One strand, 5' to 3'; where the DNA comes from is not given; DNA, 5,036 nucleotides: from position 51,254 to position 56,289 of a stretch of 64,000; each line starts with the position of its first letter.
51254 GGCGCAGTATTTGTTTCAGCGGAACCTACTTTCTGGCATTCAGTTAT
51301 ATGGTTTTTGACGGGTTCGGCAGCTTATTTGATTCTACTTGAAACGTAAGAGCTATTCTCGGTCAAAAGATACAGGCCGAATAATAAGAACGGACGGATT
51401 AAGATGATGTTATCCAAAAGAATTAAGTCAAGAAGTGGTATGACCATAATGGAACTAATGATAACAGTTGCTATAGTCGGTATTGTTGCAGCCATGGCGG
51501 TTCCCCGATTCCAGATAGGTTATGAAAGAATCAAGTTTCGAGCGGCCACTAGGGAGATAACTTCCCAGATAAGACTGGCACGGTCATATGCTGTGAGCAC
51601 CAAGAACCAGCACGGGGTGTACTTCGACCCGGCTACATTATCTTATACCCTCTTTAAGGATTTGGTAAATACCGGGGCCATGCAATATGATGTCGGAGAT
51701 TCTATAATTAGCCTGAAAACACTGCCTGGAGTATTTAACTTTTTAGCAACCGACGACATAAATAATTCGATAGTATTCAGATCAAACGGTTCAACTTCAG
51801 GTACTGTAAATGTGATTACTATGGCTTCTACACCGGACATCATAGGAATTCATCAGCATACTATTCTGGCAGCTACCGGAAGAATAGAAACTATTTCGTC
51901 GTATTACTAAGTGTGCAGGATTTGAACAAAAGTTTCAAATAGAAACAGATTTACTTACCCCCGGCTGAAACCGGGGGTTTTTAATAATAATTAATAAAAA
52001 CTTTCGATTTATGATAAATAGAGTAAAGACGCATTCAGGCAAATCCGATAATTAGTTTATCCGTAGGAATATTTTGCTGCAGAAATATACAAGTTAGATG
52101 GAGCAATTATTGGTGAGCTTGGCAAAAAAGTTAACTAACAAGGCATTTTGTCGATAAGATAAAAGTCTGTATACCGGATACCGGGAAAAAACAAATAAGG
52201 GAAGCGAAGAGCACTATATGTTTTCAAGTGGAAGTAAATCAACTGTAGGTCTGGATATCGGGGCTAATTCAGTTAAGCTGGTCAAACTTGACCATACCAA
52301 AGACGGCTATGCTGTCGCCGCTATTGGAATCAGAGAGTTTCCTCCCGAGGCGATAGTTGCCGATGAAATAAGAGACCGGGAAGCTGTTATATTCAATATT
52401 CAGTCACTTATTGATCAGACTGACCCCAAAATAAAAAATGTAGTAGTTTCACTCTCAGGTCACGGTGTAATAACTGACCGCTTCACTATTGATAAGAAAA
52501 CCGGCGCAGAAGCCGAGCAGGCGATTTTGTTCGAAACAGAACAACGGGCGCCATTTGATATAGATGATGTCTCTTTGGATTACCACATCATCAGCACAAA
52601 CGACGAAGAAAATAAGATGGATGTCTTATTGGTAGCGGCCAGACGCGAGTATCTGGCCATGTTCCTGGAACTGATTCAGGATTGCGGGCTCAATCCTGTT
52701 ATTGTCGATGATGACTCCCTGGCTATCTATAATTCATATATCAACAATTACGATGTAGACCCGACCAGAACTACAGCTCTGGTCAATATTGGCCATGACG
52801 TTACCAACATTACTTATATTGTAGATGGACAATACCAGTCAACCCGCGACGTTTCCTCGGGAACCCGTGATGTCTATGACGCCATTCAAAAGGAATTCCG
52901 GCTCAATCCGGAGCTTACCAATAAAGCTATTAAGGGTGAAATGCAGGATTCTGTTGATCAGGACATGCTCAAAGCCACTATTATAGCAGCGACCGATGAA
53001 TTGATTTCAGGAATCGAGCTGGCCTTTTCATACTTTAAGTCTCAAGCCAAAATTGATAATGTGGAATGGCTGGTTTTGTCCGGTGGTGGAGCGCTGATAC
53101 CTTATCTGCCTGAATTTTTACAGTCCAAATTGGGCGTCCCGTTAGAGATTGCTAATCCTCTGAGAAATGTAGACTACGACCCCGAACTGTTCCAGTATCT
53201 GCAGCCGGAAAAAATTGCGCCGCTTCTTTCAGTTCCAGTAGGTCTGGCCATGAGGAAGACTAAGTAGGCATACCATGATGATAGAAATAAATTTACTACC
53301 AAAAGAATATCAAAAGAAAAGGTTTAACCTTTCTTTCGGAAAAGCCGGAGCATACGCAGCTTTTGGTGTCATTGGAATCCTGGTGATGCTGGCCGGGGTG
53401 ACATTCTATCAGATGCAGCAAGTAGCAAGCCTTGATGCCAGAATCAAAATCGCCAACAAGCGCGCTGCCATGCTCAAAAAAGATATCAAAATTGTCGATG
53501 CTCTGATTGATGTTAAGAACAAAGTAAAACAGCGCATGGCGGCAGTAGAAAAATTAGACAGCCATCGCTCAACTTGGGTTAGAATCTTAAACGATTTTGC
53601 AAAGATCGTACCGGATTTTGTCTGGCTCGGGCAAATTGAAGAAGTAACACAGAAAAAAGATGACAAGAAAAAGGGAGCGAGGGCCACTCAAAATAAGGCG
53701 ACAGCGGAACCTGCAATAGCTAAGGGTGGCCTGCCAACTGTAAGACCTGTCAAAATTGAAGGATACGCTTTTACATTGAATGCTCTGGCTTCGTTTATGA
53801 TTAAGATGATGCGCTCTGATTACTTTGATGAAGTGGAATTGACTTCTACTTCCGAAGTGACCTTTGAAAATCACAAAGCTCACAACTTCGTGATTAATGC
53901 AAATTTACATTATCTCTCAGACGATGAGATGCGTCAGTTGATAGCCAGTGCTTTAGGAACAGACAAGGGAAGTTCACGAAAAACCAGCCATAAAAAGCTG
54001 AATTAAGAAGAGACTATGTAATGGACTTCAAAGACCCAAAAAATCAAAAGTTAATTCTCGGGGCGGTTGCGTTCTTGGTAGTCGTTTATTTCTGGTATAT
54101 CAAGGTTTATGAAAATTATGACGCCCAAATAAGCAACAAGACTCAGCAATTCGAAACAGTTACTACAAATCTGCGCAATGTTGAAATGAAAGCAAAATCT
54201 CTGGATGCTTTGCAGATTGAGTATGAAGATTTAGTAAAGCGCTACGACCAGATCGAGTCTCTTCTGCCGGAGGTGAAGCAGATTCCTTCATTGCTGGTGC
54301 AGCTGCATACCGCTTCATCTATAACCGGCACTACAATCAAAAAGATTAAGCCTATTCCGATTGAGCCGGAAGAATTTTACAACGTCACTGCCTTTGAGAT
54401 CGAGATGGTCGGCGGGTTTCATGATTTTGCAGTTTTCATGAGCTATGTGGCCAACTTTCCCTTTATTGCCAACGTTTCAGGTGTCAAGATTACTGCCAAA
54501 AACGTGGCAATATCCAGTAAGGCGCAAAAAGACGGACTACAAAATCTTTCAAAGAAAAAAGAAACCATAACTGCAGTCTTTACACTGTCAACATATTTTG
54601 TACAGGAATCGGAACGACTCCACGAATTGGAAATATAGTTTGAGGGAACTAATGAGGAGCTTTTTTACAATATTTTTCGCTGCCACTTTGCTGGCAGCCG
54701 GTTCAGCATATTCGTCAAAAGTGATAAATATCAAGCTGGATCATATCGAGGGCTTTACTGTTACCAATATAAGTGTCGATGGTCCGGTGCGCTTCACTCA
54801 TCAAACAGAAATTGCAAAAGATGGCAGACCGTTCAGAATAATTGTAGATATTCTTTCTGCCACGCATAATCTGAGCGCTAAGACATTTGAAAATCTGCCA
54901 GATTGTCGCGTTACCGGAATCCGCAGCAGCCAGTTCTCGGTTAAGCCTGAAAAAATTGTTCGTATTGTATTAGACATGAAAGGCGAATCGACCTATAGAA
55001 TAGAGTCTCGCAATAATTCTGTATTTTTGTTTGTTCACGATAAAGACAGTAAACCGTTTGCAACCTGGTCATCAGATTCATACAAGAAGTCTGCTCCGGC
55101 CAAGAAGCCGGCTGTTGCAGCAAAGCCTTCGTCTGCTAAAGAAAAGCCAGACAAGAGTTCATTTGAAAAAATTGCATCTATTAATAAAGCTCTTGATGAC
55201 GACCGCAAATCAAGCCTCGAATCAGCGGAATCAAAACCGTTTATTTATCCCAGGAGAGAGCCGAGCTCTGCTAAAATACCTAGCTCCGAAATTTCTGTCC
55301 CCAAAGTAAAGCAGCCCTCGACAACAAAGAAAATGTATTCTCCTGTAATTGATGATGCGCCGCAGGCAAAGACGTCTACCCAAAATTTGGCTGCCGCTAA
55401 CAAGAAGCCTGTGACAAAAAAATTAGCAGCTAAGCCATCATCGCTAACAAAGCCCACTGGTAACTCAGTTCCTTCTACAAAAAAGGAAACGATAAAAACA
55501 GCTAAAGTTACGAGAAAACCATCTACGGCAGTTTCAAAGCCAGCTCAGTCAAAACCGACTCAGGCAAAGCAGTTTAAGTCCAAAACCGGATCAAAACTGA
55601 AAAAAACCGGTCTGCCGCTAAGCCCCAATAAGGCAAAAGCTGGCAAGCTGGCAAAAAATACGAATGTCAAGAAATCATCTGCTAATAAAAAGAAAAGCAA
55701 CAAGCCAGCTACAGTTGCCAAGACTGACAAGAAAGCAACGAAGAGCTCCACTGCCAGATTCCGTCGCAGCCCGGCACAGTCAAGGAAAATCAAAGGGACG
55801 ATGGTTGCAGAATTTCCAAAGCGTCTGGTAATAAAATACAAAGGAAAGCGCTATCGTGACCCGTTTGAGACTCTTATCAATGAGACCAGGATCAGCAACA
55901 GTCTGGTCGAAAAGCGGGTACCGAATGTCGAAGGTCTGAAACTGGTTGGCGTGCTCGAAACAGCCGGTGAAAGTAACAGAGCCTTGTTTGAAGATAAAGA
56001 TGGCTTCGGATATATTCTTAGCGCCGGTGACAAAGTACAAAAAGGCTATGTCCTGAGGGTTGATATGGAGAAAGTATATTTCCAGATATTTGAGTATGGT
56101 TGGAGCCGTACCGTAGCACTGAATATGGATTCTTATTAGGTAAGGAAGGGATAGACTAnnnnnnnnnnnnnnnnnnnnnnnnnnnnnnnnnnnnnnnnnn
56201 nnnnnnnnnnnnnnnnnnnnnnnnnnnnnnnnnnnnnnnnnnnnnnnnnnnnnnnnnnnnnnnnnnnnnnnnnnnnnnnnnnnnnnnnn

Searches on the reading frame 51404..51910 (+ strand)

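Call 47: search_protein_families(library=pfam, proteins=[window:51404-51910:+], max_evalue=0.01)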
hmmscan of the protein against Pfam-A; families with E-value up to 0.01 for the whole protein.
window:51404-51910:+ (168 aa): 2 families
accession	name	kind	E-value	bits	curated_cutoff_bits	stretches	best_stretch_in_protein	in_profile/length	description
PF07963.17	N_methyl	-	1.8e-05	24.5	21.2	1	8-33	2-27/27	Prokaryotic N-terminal methylation motif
PF12019.13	GspH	-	4.2e-05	24.4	21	1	48-138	1-91/108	Type II transport protein GspH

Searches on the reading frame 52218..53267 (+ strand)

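Call 47: search_protein_families(library=pfam, proteins=[window:52218-53267:+], max_evalue=0.01)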
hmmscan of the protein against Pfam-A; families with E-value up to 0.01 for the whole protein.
window:52218-53267:+ (349 aa): 3 families
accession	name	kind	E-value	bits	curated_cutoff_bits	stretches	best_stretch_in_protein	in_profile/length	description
PF11104.14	PilM_2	-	3.1e-52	178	27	1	11-347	1-339/340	Type IV pilus assembly protein PilM;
PF05134.19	T2SSL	-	8.4e-05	22.5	25.5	1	69-170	43-138/231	Type II secretion system (T2SS), protein L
PF14450.12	FtsA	-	0.00062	20.6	31.8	1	187-315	1-113/127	Cell division protein FtsA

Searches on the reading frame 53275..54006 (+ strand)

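Call 47: search_protein_families(library=pfam, proteins=[window:53275-54006:+], max_evalue=0.01)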
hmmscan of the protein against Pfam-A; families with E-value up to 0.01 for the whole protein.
window:53275-54006:+ (243 aa): 1 family
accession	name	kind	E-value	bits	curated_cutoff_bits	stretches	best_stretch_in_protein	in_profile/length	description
PF05137.18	PilN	-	1.1e-11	45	22.8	1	104-210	2-77/78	Fimbrial assembly protein (PilN)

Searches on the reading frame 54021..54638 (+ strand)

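Call 47: search_protein_families(library=pfam, proteins=[window:54021-54638:+], max_evalue=0.01)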
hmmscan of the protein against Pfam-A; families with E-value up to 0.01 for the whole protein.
window:54021-54638:+ (205 aa): 4 families
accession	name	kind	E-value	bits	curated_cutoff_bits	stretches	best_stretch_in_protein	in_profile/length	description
PF04350.18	PilO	-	9.4e-22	78.2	22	1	38-163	2-127/145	Pilus assembly protein, PilO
PF04612.17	T2SSM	-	0.0028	18.3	27.8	1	6-65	13-71/160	Type II secretion system (T2SS), protein M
PF04896.17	AmoC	-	0.0065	16.3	26.7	0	5-83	16-93/245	Ammonia monooxygenase/methane monooxygenase, subunit C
PF24611.2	Spectrin_Anc-1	-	0.008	16.9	33.2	0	28-96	11-80/115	Nuclear anchorage protein 1, spectrin-like repeat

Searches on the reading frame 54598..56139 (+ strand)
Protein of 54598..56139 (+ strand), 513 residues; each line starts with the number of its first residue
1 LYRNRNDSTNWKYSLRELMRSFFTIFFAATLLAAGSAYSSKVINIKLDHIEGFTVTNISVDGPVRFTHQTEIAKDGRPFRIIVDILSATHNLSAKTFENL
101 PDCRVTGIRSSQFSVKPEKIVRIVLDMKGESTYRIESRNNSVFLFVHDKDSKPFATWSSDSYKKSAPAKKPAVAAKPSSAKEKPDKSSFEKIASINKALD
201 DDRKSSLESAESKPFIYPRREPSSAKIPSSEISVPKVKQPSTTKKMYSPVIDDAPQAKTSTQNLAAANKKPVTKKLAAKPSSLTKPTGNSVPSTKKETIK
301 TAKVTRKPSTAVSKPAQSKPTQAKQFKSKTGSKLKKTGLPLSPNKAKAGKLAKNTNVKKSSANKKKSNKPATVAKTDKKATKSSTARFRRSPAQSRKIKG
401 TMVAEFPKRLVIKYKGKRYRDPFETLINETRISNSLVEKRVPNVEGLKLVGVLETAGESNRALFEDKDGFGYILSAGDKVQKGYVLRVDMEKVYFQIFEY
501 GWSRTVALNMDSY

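Call 47: search_protein_families(library=pfam, proteins=[window:54598-56139:+], max_evalue=0.01)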
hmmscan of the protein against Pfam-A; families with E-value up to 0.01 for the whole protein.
window:54598-56139:+ (513 aa): 1 family
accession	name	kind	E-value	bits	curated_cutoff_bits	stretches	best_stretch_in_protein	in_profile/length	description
PF25578.1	EF-hand_STIM1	-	0.00043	20.8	32.2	1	178-216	9-47/80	Stromal interaction molecule 1-like, EF-hand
